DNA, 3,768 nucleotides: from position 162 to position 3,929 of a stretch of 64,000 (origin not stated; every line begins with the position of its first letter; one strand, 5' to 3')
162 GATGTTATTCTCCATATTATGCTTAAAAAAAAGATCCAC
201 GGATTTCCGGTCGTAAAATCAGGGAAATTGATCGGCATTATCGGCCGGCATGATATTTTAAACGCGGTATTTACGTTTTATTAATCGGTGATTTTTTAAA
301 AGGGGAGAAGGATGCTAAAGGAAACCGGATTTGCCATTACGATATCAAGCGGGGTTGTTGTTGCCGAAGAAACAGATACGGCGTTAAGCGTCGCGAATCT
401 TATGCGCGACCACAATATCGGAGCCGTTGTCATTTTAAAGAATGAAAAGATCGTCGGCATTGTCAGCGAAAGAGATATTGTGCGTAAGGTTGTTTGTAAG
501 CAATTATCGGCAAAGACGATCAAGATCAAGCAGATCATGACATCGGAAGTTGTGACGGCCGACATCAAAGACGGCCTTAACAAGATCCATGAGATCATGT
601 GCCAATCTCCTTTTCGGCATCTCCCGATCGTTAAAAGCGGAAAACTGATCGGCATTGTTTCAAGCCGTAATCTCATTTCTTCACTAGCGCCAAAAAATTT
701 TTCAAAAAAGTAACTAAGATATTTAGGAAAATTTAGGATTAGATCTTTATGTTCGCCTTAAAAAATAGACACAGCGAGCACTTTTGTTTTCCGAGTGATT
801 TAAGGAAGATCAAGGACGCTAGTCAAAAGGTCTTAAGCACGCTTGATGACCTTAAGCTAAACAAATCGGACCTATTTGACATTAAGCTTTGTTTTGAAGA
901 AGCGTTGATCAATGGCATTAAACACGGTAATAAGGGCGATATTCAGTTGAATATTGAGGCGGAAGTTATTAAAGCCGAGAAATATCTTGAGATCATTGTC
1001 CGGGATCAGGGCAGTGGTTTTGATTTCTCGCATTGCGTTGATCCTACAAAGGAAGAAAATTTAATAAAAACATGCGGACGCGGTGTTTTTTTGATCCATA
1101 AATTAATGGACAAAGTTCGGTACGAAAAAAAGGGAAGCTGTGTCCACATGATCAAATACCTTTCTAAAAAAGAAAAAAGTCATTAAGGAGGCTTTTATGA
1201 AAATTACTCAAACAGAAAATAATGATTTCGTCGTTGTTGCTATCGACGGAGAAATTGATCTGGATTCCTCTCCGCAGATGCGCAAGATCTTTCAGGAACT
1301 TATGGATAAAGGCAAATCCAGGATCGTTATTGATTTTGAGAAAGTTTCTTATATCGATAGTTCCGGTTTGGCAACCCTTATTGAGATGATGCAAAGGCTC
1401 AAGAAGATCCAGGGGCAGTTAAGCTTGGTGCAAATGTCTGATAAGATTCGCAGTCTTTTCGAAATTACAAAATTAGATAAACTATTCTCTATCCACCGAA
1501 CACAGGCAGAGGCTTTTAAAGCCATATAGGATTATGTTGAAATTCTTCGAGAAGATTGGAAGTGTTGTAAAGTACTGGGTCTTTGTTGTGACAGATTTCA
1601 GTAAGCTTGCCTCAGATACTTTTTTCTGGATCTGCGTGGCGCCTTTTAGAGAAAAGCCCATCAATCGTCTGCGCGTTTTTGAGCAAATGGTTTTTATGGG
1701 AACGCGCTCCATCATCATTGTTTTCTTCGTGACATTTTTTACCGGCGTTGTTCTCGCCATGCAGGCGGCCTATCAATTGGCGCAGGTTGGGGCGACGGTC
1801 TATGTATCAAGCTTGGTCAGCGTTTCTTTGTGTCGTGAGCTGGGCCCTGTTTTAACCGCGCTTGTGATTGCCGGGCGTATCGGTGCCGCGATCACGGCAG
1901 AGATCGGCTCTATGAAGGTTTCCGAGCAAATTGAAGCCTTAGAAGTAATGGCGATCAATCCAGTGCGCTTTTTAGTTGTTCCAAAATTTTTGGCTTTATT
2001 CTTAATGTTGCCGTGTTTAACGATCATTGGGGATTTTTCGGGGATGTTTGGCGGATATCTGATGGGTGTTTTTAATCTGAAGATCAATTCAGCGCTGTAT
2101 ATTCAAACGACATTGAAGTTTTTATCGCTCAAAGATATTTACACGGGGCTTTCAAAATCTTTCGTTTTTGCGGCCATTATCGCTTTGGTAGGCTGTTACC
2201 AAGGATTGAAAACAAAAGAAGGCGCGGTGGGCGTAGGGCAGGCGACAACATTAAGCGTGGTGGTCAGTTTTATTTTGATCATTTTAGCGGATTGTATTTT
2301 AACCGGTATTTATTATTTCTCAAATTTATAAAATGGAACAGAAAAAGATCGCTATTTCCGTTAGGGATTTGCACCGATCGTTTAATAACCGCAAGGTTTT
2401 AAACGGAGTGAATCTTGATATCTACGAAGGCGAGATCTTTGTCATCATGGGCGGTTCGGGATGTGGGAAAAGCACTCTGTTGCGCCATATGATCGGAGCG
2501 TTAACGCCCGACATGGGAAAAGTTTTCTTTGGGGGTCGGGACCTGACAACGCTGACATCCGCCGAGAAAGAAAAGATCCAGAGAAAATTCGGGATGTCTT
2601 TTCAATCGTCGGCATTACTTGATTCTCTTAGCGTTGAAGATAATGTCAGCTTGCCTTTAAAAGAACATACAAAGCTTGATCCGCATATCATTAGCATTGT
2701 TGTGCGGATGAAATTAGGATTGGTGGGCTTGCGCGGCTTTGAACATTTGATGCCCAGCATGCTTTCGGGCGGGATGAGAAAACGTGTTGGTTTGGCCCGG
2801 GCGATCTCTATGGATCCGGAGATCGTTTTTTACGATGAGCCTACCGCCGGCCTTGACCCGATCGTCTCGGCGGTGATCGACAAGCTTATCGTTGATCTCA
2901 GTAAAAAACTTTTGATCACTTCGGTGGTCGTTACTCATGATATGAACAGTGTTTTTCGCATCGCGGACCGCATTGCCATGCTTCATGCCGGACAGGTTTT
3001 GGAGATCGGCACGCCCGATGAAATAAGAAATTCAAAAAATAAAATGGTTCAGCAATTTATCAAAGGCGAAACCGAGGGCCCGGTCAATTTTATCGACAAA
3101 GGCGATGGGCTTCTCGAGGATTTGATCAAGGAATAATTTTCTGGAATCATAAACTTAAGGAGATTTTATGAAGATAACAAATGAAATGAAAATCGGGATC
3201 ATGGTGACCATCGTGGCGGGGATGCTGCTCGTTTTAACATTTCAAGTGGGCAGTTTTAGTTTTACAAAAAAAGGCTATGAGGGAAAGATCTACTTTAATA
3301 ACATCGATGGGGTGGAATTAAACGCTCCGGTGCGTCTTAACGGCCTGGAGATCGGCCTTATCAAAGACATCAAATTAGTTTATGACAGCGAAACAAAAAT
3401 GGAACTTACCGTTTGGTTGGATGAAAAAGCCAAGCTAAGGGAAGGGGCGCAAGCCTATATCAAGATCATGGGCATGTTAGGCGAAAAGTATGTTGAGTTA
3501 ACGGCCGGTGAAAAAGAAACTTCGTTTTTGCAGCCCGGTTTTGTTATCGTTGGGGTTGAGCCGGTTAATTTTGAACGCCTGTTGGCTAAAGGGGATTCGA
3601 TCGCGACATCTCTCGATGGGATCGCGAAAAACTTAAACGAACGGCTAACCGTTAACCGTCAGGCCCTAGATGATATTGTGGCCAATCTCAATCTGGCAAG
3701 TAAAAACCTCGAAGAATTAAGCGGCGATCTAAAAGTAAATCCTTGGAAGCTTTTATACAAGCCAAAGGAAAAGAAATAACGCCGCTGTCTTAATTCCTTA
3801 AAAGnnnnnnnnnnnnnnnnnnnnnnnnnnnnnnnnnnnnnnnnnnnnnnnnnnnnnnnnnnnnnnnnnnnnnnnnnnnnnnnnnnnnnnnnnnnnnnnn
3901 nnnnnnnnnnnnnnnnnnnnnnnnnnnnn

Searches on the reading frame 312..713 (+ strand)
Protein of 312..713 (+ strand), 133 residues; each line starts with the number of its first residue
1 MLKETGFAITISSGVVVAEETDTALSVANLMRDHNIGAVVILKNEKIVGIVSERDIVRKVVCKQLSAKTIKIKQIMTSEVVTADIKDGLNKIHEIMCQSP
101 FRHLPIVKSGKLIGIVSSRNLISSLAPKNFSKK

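Call 60: search_protein_families(library=pfam, proteins=[window:312-713:+], max_evalue=0.00001)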
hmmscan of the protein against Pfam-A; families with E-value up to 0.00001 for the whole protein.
window:312-713:+ (133 aa): 1 family
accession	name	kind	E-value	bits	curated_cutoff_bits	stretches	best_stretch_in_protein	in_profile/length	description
PF00571.33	CBS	-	1.2e-21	77.2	24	2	12-60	6-55/57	CBS domain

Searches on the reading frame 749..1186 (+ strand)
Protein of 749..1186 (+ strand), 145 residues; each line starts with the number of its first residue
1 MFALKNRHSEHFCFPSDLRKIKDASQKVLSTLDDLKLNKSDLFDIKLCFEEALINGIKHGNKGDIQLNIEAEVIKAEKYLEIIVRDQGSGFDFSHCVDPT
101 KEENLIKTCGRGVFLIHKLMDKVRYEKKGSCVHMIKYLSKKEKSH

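Call 60: search_protein_families(library=pfam, proteins=[window:749-1186:+], max_evalue=0.00001)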
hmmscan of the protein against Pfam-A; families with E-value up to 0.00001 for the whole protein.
window:749-1186:+ (145 aa): 1 family
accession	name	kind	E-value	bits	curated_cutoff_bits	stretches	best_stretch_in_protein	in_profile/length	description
PF13581.12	HATPase_c_2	-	7.1e-24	84.7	27.4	1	14-136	1-127/127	Histidine kinase-like ATPase domain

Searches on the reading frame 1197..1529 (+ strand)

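Call 85: search_protein_families(library=pfam, proteins=[window:1197-1529:+], max_evalue=0.001)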
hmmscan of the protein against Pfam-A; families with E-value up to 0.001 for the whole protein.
window:1197-1529:+ (110 aa): 2 families
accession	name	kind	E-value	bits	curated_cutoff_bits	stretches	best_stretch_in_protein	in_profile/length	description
PF01740.26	STAS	-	2.1e-22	79.3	22.6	1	5-106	4-106/106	STAS domain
PF13466.11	STAS_2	-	2.3e-14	53.8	29.2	1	14-94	1-80/80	STAS domain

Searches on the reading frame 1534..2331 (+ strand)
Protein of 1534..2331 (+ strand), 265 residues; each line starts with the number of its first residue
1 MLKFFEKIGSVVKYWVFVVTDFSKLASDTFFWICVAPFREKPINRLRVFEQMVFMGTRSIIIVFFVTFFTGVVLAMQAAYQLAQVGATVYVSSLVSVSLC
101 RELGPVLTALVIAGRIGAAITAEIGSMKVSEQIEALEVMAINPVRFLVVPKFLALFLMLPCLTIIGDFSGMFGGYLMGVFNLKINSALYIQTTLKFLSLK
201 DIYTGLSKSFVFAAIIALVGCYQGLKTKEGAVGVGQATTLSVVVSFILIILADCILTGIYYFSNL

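Call 7: search_protein_families(library=pfam, proteins=[window:1534-2331:+], max_evalue=0.001)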
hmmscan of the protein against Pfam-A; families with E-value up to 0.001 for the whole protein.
window:1534-2331:+ (265 aa): 1 family
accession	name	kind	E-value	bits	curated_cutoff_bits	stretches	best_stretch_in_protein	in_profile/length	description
PF02405.21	MlaE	-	8.8e-79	264.4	22.5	1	49-257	2-210/212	Permease MlaE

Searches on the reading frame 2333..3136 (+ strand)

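Call 7: search_protein_families(library=pfam, proteins=[window:2333-3136:+], max_evalue=0.001)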
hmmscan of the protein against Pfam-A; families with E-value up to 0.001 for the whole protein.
window:2333-3136:+ (267 aa): 5 families
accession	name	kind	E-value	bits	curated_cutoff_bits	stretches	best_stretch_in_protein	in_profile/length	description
PF00005.33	ABC_tran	-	1.4e-30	107.2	25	1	23-172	1-137/137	ABC transporter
PF09818.15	ABC_ATPase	-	0.00025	20.6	23.2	0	19-52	68-98/283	P-loop domain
PF13555.12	AAA_29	-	0.00045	20.4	27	1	21-61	10-50/61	P-loop containing region of AAA domain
PF03193.22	RsgA_GTPase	-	0.00063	20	30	0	31-63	104-136/174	RsgA GTPase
PF13476.12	AAA_23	-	0.00085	20.4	27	0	24-61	11-47/201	AAA domain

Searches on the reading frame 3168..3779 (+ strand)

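Call 60: search_protein_families(library=pfam, proteins=[window:3168-3779:+], max_evalue=0.00001)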
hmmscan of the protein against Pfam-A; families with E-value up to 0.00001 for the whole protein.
window:3168-3779:+ (203 aa): 1 family
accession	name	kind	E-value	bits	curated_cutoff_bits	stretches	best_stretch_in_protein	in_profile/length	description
PF02470.25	MlaD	-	8.5e-15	55.2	25.1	1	36-114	2-81/81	MlaD protein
